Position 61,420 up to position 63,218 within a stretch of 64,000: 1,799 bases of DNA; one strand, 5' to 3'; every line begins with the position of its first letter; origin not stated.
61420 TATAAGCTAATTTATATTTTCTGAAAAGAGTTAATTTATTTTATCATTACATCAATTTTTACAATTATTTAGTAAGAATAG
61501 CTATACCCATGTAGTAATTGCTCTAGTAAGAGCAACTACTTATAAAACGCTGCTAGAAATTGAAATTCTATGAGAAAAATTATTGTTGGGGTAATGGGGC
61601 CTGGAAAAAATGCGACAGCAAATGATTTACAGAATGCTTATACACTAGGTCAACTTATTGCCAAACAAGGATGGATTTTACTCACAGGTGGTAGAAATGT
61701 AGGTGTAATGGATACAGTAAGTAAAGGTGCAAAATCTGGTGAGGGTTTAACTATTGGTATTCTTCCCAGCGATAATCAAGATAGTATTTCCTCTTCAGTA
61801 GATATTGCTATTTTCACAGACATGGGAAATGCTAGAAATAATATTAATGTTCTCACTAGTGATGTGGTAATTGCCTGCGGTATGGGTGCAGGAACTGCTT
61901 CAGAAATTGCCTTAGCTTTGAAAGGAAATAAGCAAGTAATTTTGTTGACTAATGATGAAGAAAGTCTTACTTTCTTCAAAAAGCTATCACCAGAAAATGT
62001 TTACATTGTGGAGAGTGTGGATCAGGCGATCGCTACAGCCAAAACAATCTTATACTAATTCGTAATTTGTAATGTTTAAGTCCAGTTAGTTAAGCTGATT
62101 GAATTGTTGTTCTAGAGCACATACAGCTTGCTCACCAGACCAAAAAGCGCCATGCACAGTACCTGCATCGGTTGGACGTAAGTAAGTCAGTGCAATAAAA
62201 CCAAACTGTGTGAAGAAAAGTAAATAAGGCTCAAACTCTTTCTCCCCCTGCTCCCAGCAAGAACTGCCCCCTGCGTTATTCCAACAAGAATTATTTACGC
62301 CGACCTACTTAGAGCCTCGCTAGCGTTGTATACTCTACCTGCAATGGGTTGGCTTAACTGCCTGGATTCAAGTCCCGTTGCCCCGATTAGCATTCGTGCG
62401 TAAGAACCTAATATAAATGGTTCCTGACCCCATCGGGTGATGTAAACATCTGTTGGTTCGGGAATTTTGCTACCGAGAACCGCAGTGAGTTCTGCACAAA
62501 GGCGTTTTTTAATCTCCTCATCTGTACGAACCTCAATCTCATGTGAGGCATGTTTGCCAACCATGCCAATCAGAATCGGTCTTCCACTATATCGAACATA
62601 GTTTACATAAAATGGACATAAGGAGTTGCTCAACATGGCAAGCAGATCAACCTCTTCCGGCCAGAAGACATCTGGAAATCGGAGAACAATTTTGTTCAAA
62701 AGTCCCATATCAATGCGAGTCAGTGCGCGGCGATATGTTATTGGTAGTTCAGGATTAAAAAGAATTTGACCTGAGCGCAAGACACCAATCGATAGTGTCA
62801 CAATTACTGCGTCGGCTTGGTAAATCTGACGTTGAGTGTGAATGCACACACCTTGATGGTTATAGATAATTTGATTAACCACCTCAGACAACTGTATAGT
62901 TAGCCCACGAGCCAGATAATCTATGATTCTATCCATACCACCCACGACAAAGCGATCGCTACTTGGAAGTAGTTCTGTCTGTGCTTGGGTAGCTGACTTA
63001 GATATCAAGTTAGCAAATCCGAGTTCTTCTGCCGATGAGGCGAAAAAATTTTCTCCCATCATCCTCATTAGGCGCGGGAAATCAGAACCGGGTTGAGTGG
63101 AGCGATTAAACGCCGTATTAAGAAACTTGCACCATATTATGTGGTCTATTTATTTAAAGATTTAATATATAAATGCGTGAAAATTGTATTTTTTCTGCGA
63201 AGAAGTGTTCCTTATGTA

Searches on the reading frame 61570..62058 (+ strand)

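Call 105: search_protein_families(library=pfam, proteins=[window:61570-62058:+], max_evalue=0.01)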
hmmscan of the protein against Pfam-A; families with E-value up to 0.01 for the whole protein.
window:61570-62058:+ (162 aa): 2 families
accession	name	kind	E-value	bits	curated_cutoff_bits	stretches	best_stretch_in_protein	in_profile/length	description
PF18306.6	LDcluster4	-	3.5e-56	189.5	26.3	1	3-154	1-151/151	SLOG cluster4 family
PF03641.19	Lysine_decarbox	-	0.0066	17.1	27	0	47-139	1-97/131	Possible lysine decarboxylase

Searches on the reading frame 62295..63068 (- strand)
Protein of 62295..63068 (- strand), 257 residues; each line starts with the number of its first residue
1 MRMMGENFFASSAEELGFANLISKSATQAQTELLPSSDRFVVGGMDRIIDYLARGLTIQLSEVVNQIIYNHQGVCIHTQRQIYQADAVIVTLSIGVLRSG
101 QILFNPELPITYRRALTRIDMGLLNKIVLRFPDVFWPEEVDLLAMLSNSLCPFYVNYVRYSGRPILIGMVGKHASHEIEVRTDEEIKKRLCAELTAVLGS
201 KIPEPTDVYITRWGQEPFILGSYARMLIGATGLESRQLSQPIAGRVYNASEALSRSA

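Call 40: search_protein_families(library=pfam, proteins=[window:62295-63068:-], max_evalue=0.0001)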
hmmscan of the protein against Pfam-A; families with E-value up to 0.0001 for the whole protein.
window:62295-63068:- (257 aa): 1 family
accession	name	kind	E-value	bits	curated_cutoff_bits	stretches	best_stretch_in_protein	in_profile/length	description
PF01593.30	Amino_oxidase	-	3.1e-36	126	19.8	1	36-255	194-422/443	Flavin containing amine oxidoreductase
